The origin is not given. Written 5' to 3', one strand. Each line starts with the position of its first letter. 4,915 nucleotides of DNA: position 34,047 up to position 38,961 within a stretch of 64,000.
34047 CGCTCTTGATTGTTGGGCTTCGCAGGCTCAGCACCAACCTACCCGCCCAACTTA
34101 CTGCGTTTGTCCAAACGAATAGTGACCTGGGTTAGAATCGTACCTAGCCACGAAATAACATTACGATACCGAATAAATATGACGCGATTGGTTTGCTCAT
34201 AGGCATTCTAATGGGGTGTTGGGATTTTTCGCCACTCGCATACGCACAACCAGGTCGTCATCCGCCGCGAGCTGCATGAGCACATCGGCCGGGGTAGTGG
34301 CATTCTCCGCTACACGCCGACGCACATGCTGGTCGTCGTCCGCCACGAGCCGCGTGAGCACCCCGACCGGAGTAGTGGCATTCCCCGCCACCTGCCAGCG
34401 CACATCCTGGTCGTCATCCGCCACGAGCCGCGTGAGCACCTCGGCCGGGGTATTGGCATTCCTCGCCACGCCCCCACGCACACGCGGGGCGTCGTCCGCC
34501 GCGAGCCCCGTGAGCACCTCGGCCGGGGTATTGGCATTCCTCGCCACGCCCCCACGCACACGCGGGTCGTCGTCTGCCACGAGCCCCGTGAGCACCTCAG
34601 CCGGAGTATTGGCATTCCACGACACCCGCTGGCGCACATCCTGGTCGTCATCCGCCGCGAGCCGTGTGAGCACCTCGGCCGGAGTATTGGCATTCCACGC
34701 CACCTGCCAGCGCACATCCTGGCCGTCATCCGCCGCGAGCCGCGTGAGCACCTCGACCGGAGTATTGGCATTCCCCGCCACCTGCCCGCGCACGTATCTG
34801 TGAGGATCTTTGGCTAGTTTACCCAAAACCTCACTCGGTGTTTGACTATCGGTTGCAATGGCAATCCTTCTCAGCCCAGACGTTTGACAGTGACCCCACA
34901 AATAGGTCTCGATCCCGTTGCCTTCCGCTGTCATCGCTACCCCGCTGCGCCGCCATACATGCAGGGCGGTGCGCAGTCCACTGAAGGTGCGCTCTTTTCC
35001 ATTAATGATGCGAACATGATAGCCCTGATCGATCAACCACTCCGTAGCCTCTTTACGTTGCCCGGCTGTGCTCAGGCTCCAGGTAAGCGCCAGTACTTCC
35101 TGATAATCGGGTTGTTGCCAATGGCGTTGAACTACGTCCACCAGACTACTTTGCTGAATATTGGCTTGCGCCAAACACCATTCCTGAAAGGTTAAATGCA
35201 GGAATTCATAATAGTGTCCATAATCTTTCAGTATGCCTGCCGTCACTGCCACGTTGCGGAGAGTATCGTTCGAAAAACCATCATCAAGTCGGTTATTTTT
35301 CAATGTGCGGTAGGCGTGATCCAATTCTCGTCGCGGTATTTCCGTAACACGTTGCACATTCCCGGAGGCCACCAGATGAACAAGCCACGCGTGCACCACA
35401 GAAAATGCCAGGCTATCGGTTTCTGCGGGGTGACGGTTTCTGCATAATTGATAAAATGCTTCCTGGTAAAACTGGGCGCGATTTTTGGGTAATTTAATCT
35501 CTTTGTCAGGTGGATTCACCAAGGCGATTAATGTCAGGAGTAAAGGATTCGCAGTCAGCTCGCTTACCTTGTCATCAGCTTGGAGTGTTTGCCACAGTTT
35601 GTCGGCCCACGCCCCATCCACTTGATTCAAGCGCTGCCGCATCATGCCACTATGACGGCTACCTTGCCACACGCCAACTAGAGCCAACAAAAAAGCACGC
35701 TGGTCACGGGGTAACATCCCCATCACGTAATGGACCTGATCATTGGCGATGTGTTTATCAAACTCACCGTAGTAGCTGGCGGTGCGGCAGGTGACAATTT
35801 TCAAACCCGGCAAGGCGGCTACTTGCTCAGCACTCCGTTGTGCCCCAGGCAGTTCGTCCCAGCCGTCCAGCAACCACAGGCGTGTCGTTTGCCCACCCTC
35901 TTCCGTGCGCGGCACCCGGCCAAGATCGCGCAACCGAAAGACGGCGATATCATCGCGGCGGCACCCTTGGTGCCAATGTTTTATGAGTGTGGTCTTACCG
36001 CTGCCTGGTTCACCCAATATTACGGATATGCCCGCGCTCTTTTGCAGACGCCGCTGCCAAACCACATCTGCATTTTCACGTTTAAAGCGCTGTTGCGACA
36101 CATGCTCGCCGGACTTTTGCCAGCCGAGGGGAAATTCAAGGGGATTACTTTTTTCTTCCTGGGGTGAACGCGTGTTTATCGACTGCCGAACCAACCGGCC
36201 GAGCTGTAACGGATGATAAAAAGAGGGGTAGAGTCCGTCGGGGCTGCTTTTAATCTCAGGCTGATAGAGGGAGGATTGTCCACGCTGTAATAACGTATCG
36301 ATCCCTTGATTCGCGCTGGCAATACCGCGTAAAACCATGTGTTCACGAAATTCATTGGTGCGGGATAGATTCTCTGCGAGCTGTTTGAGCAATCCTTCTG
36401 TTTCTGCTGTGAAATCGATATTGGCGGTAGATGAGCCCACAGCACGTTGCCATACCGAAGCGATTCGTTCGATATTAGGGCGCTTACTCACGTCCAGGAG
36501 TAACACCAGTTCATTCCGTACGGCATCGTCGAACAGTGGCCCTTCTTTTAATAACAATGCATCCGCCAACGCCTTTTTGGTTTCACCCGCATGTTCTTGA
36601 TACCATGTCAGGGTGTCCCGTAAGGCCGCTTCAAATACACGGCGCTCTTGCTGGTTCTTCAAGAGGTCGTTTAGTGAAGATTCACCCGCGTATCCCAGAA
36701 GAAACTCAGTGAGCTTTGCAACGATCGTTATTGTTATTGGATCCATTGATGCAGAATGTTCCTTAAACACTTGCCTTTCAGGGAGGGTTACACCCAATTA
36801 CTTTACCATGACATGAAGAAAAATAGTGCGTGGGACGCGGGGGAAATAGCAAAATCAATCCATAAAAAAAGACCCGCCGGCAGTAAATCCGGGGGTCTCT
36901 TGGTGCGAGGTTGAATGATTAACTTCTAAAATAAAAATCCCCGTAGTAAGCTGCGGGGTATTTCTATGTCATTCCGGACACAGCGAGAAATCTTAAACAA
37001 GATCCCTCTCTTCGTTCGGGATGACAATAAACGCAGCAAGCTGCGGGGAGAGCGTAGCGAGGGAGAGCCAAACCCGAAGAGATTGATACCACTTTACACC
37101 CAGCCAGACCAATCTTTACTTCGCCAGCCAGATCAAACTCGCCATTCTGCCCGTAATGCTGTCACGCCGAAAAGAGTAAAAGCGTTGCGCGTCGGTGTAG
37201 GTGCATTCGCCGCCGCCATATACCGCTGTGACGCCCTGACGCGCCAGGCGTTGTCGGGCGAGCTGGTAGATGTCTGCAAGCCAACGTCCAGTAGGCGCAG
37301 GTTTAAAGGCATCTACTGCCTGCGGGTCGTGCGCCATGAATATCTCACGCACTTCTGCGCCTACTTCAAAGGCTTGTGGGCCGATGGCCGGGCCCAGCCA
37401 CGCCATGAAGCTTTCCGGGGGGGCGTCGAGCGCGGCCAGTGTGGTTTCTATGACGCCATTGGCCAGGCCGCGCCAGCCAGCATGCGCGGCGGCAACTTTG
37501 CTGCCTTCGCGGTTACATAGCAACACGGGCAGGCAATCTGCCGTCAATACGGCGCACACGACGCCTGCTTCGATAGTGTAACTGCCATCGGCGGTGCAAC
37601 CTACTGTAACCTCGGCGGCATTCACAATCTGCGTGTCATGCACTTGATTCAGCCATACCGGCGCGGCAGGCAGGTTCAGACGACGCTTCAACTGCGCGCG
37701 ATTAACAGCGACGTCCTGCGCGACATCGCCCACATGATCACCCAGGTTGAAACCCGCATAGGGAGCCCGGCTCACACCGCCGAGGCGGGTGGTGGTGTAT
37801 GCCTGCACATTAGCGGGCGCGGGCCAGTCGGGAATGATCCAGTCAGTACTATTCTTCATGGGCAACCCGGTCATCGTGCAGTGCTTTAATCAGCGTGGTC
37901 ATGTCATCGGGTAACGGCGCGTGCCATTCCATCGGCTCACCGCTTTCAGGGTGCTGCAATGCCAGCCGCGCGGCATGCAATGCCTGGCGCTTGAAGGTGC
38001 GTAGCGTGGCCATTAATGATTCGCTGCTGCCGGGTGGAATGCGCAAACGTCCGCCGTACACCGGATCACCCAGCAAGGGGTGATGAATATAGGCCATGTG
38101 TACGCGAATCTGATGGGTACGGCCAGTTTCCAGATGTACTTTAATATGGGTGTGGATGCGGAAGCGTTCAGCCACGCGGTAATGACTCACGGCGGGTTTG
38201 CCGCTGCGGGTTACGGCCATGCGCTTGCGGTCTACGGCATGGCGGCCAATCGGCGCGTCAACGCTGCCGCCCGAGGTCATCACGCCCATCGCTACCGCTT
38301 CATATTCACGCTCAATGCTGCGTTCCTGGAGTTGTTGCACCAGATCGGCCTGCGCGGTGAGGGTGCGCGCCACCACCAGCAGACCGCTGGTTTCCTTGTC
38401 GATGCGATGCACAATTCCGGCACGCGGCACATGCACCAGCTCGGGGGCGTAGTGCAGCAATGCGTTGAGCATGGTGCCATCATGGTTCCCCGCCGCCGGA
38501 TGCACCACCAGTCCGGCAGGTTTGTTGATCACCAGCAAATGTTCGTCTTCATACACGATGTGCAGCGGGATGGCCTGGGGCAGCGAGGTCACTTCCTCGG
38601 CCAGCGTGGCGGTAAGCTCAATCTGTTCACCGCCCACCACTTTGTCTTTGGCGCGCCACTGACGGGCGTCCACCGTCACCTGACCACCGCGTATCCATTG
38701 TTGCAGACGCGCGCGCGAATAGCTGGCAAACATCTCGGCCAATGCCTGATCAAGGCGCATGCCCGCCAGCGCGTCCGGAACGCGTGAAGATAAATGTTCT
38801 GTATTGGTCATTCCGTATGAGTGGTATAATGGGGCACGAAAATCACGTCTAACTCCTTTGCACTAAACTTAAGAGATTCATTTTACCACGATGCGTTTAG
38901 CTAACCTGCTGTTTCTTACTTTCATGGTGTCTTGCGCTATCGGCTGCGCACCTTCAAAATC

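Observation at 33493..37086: Repeat-bounded cassette carrying a NACHT-LRV STAND NTPase and a DUF4160(remnant)/DUF2442 pair between conserved zupT and pgeF-rluD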

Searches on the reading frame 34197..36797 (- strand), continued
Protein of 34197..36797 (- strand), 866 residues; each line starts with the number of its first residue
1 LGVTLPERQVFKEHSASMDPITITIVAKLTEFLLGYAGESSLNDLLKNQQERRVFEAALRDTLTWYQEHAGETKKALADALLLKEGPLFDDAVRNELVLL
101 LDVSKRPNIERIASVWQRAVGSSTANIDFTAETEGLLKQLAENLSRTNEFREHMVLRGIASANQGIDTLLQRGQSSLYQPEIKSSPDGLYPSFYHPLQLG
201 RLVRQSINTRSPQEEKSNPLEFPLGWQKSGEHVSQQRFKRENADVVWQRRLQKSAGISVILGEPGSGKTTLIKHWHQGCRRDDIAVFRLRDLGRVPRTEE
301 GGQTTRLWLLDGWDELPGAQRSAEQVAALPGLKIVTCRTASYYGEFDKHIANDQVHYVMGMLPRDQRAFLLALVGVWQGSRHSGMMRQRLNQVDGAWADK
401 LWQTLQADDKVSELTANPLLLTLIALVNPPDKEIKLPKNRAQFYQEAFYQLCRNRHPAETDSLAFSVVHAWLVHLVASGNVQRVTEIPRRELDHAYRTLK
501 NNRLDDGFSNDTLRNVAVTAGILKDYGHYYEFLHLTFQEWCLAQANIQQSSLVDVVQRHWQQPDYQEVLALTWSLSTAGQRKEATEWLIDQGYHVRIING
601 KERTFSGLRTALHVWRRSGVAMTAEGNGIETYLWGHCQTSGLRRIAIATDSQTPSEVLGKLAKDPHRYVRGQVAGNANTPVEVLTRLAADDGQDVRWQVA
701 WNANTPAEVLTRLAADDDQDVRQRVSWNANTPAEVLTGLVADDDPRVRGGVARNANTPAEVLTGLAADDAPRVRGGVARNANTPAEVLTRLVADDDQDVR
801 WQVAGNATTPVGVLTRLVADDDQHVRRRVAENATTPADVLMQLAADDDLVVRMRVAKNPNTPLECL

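Call 58: fold_search(model_id=the predicted structure, library=pdb)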
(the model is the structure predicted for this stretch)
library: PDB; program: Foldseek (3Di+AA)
matches with E <= 10: 1314; with E <= 0.001: 71
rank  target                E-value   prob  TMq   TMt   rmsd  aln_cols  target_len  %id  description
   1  7wbt_A                6.8e-09  1.00  0.30  0.28  15.7       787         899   12  Crystal structure of bovine NLRP9 (released 2022-04-06)
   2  9lq2_B                2.1e-08  1.00  0.30  0.36  16.5       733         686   12  Structure of human dimeric NLRP7-TCL1A complex (released 2025-12-10)
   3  8ri2                  4.4e-08  1.00  0.31  0.50   8.6       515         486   13  Crystal structure of NLRP3 in complex with inhibitor NP3-562 (released 2024-01-17)
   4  7wbu                  5.8e-08  1.00  0.34  0.33  21.6       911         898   10  Cryo-EM structure of bovine NLRP9 (released 2022-04-06)
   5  12dl_DA               9.4e-08  1.00  0.29  0.26  19.0       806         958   12  Native structure of the cytoplasmic lattice (CPL) asymmetric unit from mouse MII eggs (released 2026-04-08)
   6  9xrl_AK               1.2e-07  1.00  0.28  0.26  17.6       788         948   11  Structure of mouse cytoplasmic lattice (CPL) repeating unit (released 2026-03-18)
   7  9l4k_A                1.7e-07  1.00  0.29  0.29  18.2       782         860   12  Structure of human NLRP2-TLE6-OOEP complex (released 2025-10-01)
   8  9ln6_A                1.8e-07  1.00  0.33  0.30  20.6       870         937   11  Structure of human NLRP14-UHRF1 complex (released 2026-03-18)
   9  9gu4                  2.2e-07  1.00  0.32  0.53   8.4       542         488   13  Crystal structure of NLRP3 in complex with inhibitor NP3-253 (released 2024-12-11)
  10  9hg4                  2.5e-07  1.00  0.29  0.47  10.8       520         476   13  NACHT domain of NLRP3 in complex with DFV890 (released 2025-03-19)
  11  7alv                  3.6e-07  1.00  0.30  0.50   7.8       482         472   13  Crystal Structure of NLRP3 NACHT domain in complex with a potent inhibitor (released 2021-10-20)
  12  2ie3_A                3.9e-07  1.00  0.22  0.29  16.0       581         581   11  Structure of the Protein Phosphatase 2A Core Enzyme Bound to Tumor-inducing Toxins (released 2006-11-07)
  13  2npp_A                5.1e-07  1.00  0.22  0.29  18.0       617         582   13  Structure of the Protein Phosphatase 2A Holoenzyme (released 2006-12-12)
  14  7zgu_A                5.9e-07  1.00  0.31  0.32  14.1       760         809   10  Human NLRP3-deltaPYD hexamer (released 2022-05-18)
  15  8u89_A                7.0e-07  1.00  0.22  0.29  16.5       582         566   12  The structure of the PP2A-B56Delta holoenzyme mutant - E197K (released 2024-01-10)
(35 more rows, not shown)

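Call 66: find_encoding_contigs(protein=P0009, flank=6000, max_places=3)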
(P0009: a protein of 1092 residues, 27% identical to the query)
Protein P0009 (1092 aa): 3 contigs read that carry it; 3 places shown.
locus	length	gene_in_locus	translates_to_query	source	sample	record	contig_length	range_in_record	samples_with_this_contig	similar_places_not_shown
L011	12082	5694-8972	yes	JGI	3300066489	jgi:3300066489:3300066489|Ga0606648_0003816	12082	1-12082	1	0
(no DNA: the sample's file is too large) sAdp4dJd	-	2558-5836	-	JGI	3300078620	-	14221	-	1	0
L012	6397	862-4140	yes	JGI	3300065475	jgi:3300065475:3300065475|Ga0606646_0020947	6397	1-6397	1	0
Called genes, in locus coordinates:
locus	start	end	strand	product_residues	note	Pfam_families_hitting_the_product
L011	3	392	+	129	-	?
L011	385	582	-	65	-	-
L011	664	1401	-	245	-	-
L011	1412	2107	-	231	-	PF14158:YndJ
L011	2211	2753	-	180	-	-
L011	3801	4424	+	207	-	-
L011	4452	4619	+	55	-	-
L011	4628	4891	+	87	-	PF09720:Unstab_antitox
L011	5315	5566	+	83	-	-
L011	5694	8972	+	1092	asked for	PF25591:LRV_2 (faint), PF01816:LRV (faint)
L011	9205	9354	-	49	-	-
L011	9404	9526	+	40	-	-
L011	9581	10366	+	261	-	-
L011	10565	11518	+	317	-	-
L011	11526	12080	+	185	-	?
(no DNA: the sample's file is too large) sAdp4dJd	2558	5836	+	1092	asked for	PF25591:LRV_2 (faint), PF01816:LRV (faint)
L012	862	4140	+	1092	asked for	PF25591:LRV_2 (faint), PF01816:LRV (faint)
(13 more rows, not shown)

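Call 67: find_encoding_contigs(protein=P0005, flank=5000, max_places=3)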
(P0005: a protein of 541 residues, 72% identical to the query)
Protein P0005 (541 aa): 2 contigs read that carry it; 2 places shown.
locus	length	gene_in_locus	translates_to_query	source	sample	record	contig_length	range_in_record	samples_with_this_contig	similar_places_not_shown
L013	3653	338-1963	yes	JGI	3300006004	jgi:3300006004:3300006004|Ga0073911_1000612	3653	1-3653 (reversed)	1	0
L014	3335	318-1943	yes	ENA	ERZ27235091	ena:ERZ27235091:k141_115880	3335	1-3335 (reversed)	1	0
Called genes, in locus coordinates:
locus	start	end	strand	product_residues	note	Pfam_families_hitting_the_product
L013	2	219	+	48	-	?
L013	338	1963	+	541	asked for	-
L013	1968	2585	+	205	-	PF01816:LRV (faint), PF25591:LRV_2 (faint)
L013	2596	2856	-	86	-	PF10387:DUF2442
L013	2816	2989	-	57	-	PF13711:DUF4160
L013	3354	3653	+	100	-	?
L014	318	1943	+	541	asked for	-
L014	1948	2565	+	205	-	PF01816:LRV (faint), PF25591:LRV_2 (faint)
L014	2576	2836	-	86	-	PF10387:DUF2442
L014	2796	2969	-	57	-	PF13711:DUF4160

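Call 68: find_encoding_contigs(protein=P0008, flank=5000, max_places=3)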
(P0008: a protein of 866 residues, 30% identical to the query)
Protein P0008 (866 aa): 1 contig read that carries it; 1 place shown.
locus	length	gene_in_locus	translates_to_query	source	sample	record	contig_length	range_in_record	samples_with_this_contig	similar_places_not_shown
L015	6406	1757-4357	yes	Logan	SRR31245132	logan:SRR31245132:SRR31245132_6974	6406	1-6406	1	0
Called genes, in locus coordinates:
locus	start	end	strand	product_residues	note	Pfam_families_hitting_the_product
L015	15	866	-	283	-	PF01636:APH (faint), PF07714:PK_Tyr_Ser-Thr, PF00069:Pkinase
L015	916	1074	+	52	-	-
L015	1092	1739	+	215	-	PF00239:Resolvase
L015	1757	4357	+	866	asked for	PF25591:LRV_2 (faint), PF01816:LRV (faint), PF13646:HEAT_2 (faint), PF02985:HEAT (faint)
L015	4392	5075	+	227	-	-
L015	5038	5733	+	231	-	-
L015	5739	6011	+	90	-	-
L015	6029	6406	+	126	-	?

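Call 69: find_encoding_contigs(protein=P0007, flank=5000, max_places=3)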
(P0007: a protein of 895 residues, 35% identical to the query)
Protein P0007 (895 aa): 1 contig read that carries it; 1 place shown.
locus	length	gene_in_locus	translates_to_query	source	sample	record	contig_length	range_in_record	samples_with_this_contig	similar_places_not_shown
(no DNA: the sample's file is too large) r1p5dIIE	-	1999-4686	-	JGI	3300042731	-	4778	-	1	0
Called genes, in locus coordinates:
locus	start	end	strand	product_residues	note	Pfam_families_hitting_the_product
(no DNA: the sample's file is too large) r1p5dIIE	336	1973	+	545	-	PF02450:LCAT, PF02089:Palm_thioest (faint), PF07819:PGAP1 (weak)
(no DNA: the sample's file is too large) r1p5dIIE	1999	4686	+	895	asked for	PF01816:LRV (faint), PF25591:LRV_2 (faint), PF13191:AAA_16 (faint)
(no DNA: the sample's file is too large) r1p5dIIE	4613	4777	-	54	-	?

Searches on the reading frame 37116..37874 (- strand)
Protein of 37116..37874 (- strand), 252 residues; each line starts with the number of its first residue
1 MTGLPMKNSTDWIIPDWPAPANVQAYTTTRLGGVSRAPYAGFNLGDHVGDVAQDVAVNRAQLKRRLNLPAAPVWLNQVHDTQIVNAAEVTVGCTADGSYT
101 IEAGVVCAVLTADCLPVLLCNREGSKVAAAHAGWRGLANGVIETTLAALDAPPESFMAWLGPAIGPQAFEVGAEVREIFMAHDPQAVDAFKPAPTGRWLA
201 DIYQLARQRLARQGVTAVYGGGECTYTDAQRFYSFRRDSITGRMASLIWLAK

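Call 6: search_protein_families(library=pfam, proteins=[window:37116-37874:-], max_evalue=0.01)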
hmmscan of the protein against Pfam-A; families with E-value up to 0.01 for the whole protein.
window:37116-37874:- (252 aa): 1 family
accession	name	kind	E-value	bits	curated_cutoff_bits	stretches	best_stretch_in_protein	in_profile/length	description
PF02578.20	Cu-oxidase_4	-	1.7e-74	250.7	22.9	1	28-249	1-238/238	Multi-copper polyphenol oxidoreductase laccase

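Call 16: find_related_loci(query=window:37116-37874:-, collection=genome_contigs, flank=10000)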
Query window:37116-37874:- (252 aa) in genome_contigs; peptide patterns used: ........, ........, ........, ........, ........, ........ (x = any residue, [..] = any of these).
287 stretches matched a pattern; 4 encode a relative of the query (tblastn E <= 1e-3); 4 distinct loci.
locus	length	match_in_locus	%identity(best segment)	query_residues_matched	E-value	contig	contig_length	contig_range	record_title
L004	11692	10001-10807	86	2-252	4e-153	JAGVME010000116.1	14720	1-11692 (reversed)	MAG: Gammaproteobacteria bacterium isolate SW_26 c_000000058473, whole genome shotgun sequence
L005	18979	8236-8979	87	6-252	2e-140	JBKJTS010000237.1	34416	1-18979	MAG: Gammaproteobacteria bacterium isolate ant_bin.633 k117_4053602, whole genome shotgun sequence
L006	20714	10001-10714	41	12-250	3e-65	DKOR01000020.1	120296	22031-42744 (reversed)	MAG TPA_asm: Thiotrichaceae bacterium UBA7357 UBA7357_contig_1465, whole genome shotgun sequence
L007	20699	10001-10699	32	30-251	2e-22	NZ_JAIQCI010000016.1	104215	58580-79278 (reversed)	Croceicoccus hydrothermalis strain JLT1 NODE_18_length_104131_cov_175.672684, whole genome shotgun sequence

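Call 62: search_protein_families(library=pfam, proteins=[L004:11045-11692:+], max_evalue=0.001)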
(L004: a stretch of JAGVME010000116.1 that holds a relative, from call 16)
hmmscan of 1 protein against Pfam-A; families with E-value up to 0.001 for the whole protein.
L004:11045-11692:+ (216 aa): 1 family
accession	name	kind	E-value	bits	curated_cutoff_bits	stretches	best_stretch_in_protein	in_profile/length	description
PF06224.18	AlkZ-like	-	5.4e-19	69.4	25.9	1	28-211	1-193/329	DNA glycosylase AlkZ-like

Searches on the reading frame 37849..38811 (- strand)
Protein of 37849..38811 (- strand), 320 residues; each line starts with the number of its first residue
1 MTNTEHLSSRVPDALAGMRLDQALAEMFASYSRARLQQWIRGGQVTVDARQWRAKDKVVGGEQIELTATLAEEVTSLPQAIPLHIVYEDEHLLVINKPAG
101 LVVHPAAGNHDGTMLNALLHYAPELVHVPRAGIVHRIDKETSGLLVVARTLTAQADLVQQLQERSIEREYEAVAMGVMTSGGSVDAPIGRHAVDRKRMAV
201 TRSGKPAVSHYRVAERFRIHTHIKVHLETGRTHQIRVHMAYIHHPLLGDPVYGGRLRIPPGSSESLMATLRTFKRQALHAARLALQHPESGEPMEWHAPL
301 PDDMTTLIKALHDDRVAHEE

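Call 6: search_protein_families(library=pfam, proteins=[window:37849-38811:-], max_evalue=0.01)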
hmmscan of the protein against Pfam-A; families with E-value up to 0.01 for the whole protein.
window:37849-38811:- (320 aa): 2 families
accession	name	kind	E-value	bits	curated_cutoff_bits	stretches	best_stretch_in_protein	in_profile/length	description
PF00849.27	PseudoU_synth_2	-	1.3e-31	110.4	26.8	1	91-240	1-151/152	RNA pseudouridylate synthase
PF01479.30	S4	-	3.7e-07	30.2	22.8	1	18-64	1-48/48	S4 domain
